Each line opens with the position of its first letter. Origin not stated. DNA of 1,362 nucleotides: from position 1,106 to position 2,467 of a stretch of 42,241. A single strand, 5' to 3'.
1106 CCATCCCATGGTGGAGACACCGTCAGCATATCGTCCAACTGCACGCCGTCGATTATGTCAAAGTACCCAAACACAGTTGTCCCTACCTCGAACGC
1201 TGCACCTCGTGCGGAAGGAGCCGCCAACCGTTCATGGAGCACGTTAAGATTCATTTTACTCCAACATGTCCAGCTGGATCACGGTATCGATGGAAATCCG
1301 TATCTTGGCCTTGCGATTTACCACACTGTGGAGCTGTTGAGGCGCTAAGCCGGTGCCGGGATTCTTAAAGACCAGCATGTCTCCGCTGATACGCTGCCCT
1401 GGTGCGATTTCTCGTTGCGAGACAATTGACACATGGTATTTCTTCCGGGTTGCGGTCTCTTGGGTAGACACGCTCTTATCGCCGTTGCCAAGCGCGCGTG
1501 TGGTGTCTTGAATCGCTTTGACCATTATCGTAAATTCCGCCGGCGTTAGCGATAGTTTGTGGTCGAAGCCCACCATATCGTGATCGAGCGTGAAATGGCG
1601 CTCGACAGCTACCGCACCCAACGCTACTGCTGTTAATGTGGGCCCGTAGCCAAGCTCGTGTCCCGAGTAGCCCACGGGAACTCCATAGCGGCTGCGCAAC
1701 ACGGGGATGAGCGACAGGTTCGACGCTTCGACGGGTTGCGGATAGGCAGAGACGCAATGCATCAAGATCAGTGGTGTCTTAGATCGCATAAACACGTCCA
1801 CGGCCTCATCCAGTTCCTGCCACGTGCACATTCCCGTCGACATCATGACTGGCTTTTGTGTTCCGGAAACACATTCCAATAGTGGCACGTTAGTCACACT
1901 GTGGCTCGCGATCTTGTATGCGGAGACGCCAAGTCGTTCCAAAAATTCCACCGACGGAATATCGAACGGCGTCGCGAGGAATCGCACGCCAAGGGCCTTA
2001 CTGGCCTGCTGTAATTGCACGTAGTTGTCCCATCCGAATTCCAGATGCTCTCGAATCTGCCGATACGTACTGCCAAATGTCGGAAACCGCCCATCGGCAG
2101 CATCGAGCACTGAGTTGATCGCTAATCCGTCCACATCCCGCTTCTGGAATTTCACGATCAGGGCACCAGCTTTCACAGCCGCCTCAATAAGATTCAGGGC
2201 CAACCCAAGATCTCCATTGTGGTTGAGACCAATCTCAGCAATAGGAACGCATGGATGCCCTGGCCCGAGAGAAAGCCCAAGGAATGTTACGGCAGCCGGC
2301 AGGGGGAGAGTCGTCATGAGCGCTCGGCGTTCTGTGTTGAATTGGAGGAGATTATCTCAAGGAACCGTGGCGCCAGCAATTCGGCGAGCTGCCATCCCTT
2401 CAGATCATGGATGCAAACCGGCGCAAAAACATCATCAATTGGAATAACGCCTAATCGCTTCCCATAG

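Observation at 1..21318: Four NeuB-type synthase modules and three cytidylyltransferase modules in one co-directional cluster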

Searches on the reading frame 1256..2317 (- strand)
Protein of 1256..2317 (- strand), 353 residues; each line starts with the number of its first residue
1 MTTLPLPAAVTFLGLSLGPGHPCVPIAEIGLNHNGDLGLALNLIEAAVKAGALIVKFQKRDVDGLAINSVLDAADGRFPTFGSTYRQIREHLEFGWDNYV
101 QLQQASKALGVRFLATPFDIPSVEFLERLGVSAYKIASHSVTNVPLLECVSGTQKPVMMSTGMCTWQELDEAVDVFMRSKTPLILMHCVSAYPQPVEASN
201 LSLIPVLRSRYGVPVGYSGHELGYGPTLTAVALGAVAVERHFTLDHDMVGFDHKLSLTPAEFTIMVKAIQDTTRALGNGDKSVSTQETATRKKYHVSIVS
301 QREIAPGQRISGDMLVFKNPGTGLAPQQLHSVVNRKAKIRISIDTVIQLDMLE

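Call 3: search_protein_families(library=pfam, proteins=[window:1256-2317:-], max_evalue=0.001)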
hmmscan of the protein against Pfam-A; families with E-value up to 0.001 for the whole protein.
window:1256-2317:- (353 aa): 2 families
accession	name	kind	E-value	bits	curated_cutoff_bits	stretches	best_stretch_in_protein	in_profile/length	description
PF03102.20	NeuB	-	8.9e-75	251.7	22.1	1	43-281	1-241/241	NeuB family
PF08666.17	SAF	-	1.1e-07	32.8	21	1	297-353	3-63/63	SAF domain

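Call 7: search_protein_families(library=ncbifam, proteins=[window:1256-2317:-], max_evalue=0.01)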
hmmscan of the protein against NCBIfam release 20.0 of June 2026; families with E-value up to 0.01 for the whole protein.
window:1256-2317:- (353 aa): 3 families
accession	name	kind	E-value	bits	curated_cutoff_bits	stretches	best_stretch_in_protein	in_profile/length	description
TIGR03569.1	NeuB_NnaB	equivalog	1.5e-89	300.3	399.65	1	26-347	4-329/329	N-acetylneuraminate synthase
TIGR03586.1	PseI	equivalog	2.4e-71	240.6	340.25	1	26-344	5-324/327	pseudaminic acid synthase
TIGR01361.1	DAHP_synth_Bsub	equivalog_domain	0.0027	17.1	267.75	1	102-269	81-257/260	3-deoxy-7-phosphoheptulonate synthase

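Call 10: search_solved_structures(query=window:1256-2317:-, max_evalue=0.001, show_alignments=2)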
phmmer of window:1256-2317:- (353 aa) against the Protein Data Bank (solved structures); distinct sequences matched with E-value up to 0.001: 8.
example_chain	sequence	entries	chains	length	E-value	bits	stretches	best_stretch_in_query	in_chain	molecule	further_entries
6ncs_A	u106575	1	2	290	5e-50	173.9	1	10-283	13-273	N-acetylneuraminic acid (Sialic acid) synthetase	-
8h2c_A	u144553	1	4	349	4e-44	154.5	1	25-342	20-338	Pseudaminic acid synthase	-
1xuu_A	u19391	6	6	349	2.4e-41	145.3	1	16-324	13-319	polysialic acid capsule biosynthesis protein SiaC | N-acetylneuraminate synthase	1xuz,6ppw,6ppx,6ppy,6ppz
4ipj_A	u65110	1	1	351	2.4e-41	145.3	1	16-324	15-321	Polysialic acid capsule biosynthesis protein SiaC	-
4ipi_A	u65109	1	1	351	4.6e-41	144.4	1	16-324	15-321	Polysialic acid capsule biosynthesis protein SiaC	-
2wqp_A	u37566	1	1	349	6e-40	140.7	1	16-324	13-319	POLYSIALIC ACID CAPSULE BIOSYNTHESIS PROTEIN SIAC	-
1vli_A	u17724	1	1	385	8.4e-37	130.4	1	13-285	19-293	Spore coat polysaccharide biosynthesis protein spsE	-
3g8r_A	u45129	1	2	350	3.7e-31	111.8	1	101-347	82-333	Probable spore coat polysaccharide biosynthesis protein E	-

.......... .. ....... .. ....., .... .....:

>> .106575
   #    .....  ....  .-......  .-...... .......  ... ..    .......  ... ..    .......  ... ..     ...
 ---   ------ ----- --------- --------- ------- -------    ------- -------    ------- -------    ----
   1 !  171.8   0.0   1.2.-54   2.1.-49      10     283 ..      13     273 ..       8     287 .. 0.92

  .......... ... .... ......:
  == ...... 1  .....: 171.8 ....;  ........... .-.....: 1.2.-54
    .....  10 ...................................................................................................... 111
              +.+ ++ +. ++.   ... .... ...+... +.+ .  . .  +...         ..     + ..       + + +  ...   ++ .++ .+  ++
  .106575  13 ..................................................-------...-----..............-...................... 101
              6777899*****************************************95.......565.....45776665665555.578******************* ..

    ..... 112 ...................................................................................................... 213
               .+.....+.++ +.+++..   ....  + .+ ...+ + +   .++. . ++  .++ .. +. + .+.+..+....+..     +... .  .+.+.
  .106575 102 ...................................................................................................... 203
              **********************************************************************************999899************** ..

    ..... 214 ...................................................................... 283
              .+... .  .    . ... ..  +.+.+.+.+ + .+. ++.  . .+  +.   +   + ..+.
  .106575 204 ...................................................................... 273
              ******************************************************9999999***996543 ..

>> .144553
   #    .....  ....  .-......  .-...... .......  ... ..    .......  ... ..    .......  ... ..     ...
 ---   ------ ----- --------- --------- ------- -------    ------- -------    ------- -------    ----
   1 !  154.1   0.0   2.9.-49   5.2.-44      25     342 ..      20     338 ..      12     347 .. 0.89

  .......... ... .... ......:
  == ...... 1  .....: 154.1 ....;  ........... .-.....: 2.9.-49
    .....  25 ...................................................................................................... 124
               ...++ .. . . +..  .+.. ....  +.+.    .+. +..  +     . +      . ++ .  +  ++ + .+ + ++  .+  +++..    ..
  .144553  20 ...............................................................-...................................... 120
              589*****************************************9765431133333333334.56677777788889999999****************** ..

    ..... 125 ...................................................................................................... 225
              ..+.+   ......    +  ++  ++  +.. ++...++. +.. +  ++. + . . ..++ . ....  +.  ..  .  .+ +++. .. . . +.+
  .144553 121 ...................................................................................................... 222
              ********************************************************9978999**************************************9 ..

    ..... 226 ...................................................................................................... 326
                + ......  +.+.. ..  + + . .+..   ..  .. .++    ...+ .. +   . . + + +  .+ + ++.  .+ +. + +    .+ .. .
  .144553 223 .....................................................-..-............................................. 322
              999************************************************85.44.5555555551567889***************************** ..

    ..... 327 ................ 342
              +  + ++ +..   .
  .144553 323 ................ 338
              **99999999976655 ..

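Call 12: find_encoding_contigs(protein=window:1256-2317:-, flank=10000, max_places=6)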
Protein window:1256-2317:- (353 aa): no gene with exactly this product is on record in the collection.

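Call 52: find_homologous_proteins(query=window:1256-2317:-, max_evalue=1e-20)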
Query window:1256-2317:- (353 aa): 7977 proteins with E <= 1e-20 among 8000 candidates; the best 120 are listed.
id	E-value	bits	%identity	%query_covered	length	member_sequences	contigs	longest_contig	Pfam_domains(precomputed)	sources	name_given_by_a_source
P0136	2.5e-232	788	100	100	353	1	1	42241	PF03102.21,PF08666.18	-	-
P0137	3.5e-144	498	64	96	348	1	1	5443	PF03102.21,PF08666.18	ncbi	-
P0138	6.0e-142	491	65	97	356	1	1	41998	PF03102.21,PF08666.18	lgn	-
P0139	3.5e-139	482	61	98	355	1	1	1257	PF03102.21,PF08666.18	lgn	-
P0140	3.8e-132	459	73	82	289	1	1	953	PF03102.21,PF08666.18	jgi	jgi:sialic acid synthase SpsE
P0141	5.8e-132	458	61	100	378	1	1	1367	PF03102.21,PF08666.18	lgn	-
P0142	1.7e-130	453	61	96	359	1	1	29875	PF03102.21,PF08666.18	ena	-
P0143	2.6e-130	453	60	96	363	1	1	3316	PF03102.21,PF08666.18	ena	-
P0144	3.5e-128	446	61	96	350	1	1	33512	PF03102.21,PF08666.18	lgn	-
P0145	7.8e-127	441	59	96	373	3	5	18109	PF03102.21,PF08666.18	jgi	-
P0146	8.4e-127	441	61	96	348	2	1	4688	PF03102.21,PF08666.18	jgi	jgi:sialic acid synthase SpsE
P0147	1.9e-126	440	60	97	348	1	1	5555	PF03102.21,PF08666.18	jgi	-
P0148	3.7e-126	439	60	98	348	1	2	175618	PF03102.21,PF08666.18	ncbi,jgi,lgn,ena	-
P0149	1.3e-125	437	57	99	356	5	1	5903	PF03102.21,PF08666.18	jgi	-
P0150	1.5e-125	437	59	96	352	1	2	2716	PF03102.21,PF08666.18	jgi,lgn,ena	-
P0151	1.2e-124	434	59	96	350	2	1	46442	PF03102.21,PF08666.18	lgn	-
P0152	1.9e-124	433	59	97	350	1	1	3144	PF03102.21,PF08666.18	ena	-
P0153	3.1e-123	429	58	98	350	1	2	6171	PF03102.21,PF08666.18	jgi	jgi:sialic acid synthase SpsE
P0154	5.6e-123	429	58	97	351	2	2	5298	PF03102.21,PF08666.18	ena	-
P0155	5.5e-122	425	58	99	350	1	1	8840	PF03102.21,PF08666.18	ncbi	-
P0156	6.2e-122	425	58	95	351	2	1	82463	PF03102.21,PF08666.18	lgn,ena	-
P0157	1.6e-121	424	59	95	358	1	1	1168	PF03102.21,PF08666.18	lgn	-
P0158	9.8e-121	421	56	98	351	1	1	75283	PF03102.21,PF08666.18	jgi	jgi:sialic acid synthase SpsE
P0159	1.4e-120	421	59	98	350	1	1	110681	PF03102.21,PF08666.18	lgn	-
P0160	5.7e-120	419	59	95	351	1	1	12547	PF03102.21,PF08666.18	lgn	-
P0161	1.6e-119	417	57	93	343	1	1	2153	PF03102.21,PF08666.18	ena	-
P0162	6.1e-119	415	57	95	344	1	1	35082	PF03102.21,PF08666.18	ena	-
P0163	7.2e-119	415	57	99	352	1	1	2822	PF03102.21,PF08666.18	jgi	jgi:sialic acid synthase SpsE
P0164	1.1e-118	414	58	94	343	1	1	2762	PF03102.21,PF08666.18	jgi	jgi:sialic acid synthase SpsE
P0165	3.1e-118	413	56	99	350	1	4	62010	PF03102.21,PF08666.18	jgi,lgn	jgi:sialic acid synthase SpsE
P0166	3.9e-118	413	56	98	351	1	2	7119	PF03102.21,PF08666.18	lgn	-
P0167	8.0e-118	412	55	99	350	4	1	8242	PF03102.21,PF08666.18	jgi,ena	-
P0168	2.2e-117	410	58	93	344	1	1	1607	PF03102.21,PF08666.18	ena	-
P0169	3.1e-117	410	57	96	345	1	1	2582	PF03102.21,PF08666.18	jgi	jgi:sialic acid synthase SpsE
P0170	3.9e-117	409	57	96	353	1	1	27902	PF03102.21,PF08666.18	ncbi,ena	-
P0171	6.2e-117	409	60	95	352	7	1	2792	PF03102.21,PF08666.18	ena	-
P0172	8.0e-117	408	58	100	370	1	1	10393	PF03102.21,PF08666.18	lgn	-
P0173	1.3e-116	408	57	96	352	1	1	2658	PF03102.21,PF08666.18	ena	-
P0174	1.6e-116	407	55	97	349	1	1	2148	PF03102.21,PF08666.18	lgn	-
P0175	2.0e-116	407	57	99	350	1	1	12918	PF03102.21,PF08666.18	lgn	-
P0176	8.7e-116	405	56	99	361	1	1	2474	PF03102.21,PF08666.18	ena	-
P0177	1.6e-115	404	58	96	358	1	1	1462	PF03102.21,PF08666.18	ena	-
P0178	2.5e-115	403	55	96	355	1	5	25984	PF03102.21,PF08666.18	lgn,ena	-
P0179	2.9e-115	403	55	95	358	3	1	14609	PF03102.21,PF08666.18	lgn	-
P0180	4.6e-115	403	56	98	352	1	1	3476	PF03102.21,PF08666.18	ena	-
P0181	5.1e-115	402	56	100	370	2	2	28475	PF03102.21,PF08666.18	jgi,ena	jgi:sialic acid synthase SpsE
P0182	5.6e-115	402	55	96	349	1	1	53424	PF03102.21,PF08666.18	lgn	-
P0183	8.0e-115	402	53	95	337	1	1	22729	PF03102.21,PF08666.18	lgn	-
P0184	2.6e-114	400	55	100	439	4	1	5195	PF03102.21,PF08666.18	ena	-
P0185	5.9e-114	399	55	97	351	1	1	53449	PF03102.21,PF08666.18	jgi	jgi:sialic acid synthase SpsE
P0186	9.1e-114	398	56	98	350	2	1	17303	PF03102.21,PF08666.18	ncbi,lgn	-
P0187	1.5e-113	398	53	99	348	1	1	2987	PF03102.21,PF08666.18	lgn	-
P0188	2.5e-113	397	56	96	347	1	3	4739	PF03102.21,PF08666.18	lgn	-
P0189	2.6e-113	397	54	95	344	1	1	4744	PF03102.21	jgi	jgi:sialic acid synthase SpsE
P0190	2.6e-113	397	55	96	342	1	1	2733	PF03102.21,PF08666.18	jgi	jgi:sialic acid synthase SpsE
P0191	3.4e-113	396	57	93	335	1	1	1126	PF03102.21,PF08666.18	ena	-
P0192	3.4e-113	396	57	90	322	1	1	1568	PF03102.21,PF08666.18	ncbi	-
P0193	3.8e-113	396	56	94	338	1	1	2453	PF03102.21,PF08666.18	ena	-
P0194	3.8e-113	396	56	94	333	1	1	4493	PF03102.21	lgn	-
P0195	4.9e-113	396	58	95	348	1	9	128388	PF03102.21,PF08666.18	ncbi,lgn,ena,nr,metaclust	ncbi:MAG: hypothetical protein A3D87_03515 [Omnitrophica WOR_2 bacterium RIFCSPHIGHO2_02_FULL_50_17]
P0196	6.0e-113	396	53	95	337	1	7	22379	PF03102.21,PF08666.18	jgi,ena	jgi:sialic acid synthase SpsE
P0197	9.4e-113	395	53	97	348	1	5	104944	PF03102.21,PF08666.18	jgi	jgi:sialic acid synthase SpsE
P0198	1.2e-112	395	55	96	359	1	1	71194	PF03102.21,PF08666.18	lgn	-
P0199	1.6e-112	394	55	96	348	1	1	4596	PF03102.21,PF08666.18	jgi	jgi:sialic acid synthase SpsE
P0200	2.5e-112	394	55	98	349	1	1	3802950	PF03102.21,PF08666.18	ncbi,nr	ncbi:MAG: N-acetylneuraminate synthase family protein [Elusimicrobiota bacterium]|nr:MAG: N-acetylne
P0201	3.0e-112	393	56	93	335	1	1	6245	PF03102.21,PF08666.18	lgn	-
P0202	3.2e-112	393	55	98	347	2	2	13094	PF03102.21,PF08666.18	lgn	-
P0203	4.1e-112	393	54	93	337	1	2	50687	PF03102.21,PF08666.18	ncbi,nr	ncbi:MAG: N-acetylneuraminate synthase family protein [Magnetococcales bacterium]|nr:N-acetylneurami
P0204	4.6e-112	393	57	94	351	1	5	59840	PF03102.21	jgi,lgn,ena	-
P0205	4.6e-112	393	54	94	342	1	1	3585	PF03102.21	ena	-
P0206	4.9e-112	393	54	99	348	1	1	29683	PF03102.21,PF08666.18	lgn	-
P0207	5.3e-112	392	56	93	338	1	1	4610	PF03102.21,PF08666.18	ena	-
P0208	7.8e-112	392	53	95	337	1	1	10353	PF03102.21,PF08666.18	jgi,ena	-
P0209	1.1e-111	391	56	93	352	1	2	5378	PF03102.21,PF08666.18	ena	-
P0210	1.5e-111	391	57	93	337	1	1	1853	PF03102.21,PF08666.18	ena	-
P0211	2.0e-111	391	54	94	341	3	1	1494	PF03102.21,PF08666.18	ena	-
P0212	2.0e-111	391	54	94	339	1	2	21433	PF03102.21,PF08666.18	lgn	-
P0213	2.1e-111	391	55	97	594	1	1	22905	PF03102.21,PF08666.18,PF02348.26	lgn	-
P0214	2.2e-111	390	55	93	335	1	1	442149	PF03102.21,PF08666.18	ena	-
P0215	2.3e-111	390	53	95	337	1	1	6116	PF03102.21,PF08666.18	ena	-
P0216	4.7e-111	389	54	95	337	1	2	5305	PF03102.21,PF08666.18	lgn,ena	-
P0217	4.9e-111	389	54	93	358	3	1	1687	PF03102.21,PF08666.18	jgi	-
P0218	5.1e-111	389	55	93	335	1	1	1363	PF03102.21,PF08666.18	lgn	-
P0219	5.1e-111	389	55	96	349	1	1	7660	PF03102.21,PF08666.18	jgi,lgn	-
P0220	5.3e-111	389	54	95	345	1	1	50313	PF03102.21,PF08666.18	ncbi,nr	ncbi:MAG: N-acetylneuraminate synthase family protein [Magnetococcales bacterium]|nr:N-acetylneurami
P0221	5.4e-111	389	55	98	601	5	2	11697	PF03102.21,PF08666.18,PF02348.26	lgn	-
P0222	5.5e-111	389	53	93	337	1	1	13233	PF03102.21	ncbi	ncbi:MAG: N-acetylneuraminate synthase family protein [Magnetococcus sp. YQC-9]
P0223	5.8e-111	389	51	99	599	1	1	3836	PF03102.21,PF08666.18,PF02348.26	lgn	-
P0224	6.5e-111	389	54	94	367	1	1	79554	PF03102.21,PF08666.18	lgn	-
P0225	7.2e-111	389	55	98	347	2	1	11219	PF03102.21,PF08666.18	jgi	jgi:sialic acid synthase SpsE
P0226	8.8e-111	388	53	97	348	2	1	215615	PF03102.21,PF08666.18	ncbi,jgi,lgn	ncbi:MAG: N-acetylneuraminate synthase family protein [Elusimicrobiota bacterium]|jgi:sialic acid sy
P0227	8.9e-111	388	54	93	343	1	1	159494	PF03102.21,PF08666.18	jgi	jgi:sialic acid synthase SpsE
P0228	9.7e-111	388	54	94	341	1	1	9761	PF03102.21,PF08666.18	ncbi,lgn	-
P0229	2.5e-110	387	53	98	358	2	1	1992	PF03102.21,PF08666.18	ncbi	-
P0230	2.5e-110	387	54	95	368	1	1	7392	PF03102.21,PF08666.18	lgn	-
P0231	2.6e-110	387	54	93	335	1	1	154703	PF03102.21,PF08666.18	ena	-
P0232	3.0e-110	387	52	93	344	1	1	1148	PF03102.21,PF08666.18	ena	-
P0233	4.7e-110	386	54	94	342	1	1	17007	PF03102.21,PF08666.18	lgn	-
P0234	5.2e-110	386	55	98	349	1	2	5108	PF03102.21,PF08666.18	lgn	-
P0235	8.3e-110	385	55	97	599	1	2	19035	PF03102.21,PF02348.26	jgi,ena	jgi:sialic acid synthase SpsE/CMP-N-acetylneuraminic acid synthetase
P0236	1.2e-109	385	52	94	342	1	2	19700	PF03102.21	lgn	-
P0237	1.5e-109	384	53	93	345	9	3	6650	PF03102.21,PF08666.18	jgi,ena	jgi:sialic acid synthase SpsE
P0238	1.6e-109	384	53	96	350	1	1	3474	PF03102.21,PF08666.18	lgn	-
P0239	1.7e-109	384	53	94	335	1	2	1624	PF03102.21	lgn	-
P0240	1.8e-109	384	52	93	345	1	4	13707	PF03102.21,PF08666.18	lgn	-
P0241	1.9e-109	384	54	95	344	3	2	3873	PF03102.21,PF08666.18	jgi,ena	-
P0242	2.3e-109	384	52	94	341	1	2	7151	PF03102.21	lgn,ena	-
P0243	3.1e-109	383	55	97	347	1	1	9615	PF03102.21,PF08666.18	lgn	-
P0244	3.3e-109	383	52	98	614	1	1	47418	PF03102.21,PF02348.26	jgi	jgi:N-acetylneuraminate synthase/N,N'-diacetyllegionaminate synthase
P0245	5.1e-109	383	53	100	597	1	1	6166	PF03102.21,PF02348.26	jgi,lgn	-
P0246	5.1e-109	383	52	94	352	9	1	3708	PF03102.21,PF08666.18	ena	-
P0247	5.6e-109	383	54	97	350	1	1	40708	PF03102.21,PF08666.18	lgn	-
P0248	6.6e-109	382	53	99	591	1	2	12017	PF03102.21,PF08666.18,PF02348.26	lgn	-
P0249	7.4e-109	382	54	98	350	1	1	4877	PF03102.21,PF08666.18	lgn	-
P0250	7.5e-109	382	53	94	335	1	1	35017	PF03102.21,PF08666.18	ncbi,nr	ncbi:MAG: N-acetylneuraminate synthase family protein [Magnetococcales bacterium]|nr:N-acetylneurami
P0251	9.4e-109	382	55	93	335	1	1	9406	PF03102.21,PF08666.18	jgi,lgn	-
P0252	1.0e-108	382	53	93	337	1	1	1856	PF03102.21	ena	-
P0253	1.2e-108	381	52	93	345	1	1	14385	PF03102.21,PF08666.18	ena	-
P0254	1.6e-108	381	52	94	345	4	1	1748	PF03102.21,PF08666.18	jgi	-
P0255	2.4e-108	380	53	94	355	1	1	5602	PF03102.21,PF08666.18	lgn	-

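Call 54: find_encoding_contigs(protein=P0138, flank=10000, max_places=2)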
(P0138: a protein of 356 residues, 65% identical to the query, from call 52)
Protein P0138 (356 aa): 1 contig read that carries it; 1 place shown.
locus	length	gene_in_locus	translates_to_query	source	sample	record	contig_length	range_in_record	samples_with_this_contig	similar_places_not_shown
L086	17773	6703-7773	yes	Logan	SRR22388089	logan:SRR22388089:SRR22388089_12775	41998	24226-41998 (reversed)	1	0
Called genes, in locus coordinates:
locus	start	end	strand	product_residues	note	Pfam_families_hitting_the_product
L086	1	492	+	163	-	?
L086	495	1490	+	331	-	PF01073:3Beta_HSD, PF01370:Epimerase, PF02719:Polysacc_synt_2 (faint), PF16363:GDP_Man_Dehyd, PF13460:NAD_binding_10, PF07993:NAD_binding_4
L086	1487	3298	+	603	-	PF13231:PMT_2 (weak)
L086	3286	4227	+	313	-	PF01073:3Beta_HSD, PF01370:Epimerase, PF02719:Polysacc_synt_2 (faint), PF04321:RmlD_sub_bind, PF16363:GDP_Man_Dehyd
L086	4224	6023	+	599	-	PF02348:CTP_transf_3, PF00389:2-Hacid_dh, PF02826:2-Hacid_dh_C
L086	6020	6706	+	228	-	PF12804:NTP_transf_3 (weak)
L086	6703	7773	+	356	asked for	PF03102:NeuB, PF08666:SAF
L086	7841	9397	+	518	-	PF08666:SAF, PF00535:Glycos_transf_2, PF13641:Glyco_tranf_2_3 (weak)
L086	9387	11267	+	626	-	-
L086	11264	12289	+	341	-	PF13489:Methyltransf_23, PF08241:Methyltransf_11, PF08242:Methyltransf_12, PF13649:Methyltransf_25, PF13847:Methyltransf_31 (weak)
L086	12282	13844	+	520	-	PF13440:Polysacc_synt_3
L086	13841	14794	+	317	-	PF13641:Glyco_tranf_2_3, PF00535:Glycos_transf_2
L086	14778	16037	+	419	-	PF08421:Methyltransf_13, PF13489:Methyltransf_23, PF08241:Methyltransf_11, PF08242:Methyltransf_12 (weak), PF08484:Methyltransf_14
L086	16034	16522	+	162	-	PF14667:Polysacc_synt_C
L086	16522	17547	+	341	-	PF05368:NmrA, PF01073:3Beta_HSD, PF01370:Epimerase, PF02719:Polysacc_synt_2, PF04321:RmlD_sub_bind, PF07993:NAD_binding_4, PF13460:NAD_binding_10, PF16363:GDP_Man_Dehyd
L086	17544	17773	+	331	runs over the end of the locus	PF04321:RmlD_sub_bind, PF01073:3Beta_HSD, PF01370:Epimerase, PF02719:Polysacc_synt_2 (weak), PF16363:GDP_Man_Dehyd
